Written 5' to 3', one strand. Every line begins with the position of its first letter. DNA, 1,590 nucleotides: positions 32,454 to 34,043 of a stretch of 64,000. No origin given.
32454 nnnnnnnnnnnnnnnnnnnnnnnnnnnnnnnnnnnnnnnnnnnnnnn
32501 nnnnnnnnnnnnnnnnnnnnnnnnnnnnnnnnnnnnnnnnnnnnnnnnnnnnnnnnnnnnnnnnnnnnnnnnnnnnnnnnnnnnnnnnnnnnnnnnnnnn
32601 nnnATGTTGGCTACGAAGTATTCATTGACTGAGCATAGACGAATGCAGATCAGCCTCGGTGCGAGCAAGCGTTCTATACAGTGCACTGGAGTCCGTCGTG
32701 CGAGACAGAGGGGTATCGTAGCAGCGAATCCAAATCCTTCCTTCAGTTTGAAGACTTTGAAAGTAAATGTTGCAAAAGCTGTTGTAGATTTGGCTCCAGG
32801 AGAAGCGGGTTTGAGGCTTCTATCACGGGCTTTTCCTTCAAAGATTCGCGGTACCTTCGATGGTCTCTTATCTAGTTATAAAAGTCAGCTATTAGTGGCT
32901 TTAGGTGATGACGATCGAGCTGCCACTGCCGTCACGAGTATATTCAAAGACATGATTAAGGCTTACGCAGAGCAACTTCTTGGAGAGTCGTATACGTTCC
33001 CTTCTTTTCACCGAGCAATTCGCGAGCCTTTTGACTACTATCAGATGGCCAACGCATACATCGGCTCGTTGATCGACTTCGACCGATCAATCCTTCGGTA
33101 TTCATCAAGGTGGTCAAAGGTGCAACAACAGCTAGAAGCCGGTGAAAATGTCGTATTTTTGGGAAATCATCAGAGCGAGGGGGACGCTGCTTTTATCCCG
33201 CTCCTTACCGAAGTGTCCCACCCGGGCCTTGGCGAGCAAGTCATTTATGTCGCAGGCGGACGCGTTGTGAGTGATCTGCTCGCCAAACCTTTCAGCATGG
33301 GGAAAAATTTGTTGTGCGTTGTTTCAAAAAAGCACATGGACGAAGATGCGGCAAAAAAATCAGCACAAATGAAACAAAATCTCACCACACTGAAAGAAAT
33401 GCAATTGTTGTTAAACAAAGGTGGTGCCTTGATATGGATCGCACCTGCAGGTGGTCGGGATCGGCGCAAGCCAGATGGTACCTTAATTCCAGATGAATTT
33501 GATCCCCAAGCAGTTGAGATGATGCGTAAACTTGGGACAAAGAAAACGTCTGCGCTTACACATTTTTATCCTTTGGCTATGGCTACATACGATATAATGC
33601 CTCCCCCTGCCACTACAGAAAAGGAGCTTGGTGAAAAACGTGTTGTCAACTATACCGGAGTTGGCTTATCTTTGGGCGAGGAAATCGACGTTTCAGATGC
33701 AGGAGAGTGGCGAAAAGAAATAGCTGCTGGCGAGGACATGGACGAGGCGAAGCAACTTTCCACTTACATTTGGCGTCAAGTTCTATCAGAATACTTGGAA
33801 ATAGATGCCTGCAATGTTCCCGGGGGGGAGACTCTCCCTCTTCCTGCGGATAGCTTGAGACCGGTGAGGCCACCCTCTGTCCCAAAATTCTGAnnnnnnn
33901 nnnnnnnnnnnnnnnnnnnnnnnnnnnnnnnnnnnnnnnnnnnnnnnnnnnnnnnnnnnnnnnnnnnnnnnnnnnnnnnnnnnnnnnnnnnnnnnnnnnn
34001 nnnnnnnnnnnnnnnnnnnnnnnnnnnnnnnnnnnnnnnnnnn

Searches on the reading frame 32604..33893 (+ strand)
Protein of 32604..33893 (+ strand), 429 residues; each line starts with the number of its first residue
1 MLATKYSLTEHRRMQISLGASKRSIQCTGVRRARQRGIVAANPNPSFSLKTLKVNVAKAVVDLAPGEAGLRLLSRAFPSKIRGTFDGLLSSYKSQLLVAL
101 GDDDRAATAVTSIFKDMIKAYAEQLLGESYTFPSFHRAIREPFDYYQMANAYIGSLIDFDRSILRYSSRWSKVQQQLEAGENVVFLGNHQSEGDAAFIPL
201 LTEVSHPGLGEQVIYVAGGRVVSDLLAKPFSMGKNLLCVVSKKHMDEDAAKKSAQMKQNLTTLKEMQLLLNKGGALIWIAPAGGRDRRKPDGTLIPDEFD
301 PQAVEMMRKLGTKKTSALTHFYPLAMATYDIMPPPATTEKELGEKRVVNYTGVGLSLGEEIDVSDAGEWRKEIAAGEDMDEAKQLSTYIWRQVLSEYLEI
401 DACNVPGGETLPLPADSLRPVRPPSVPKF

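Call 19: search_protein_families(library=pfam, proteins=[window:32604-33893:+], max_evalue=0.00001)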
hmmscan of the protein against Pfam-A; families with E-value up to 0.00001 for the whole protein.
window:32604-33893:+ (429 aa): 1 family
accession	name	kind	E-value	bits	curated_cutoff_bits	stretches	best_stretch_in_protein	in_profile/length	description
PF01553.26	Acyltransferase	-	8.6e-10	39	23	1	174-314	7-123/132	Acyltransferase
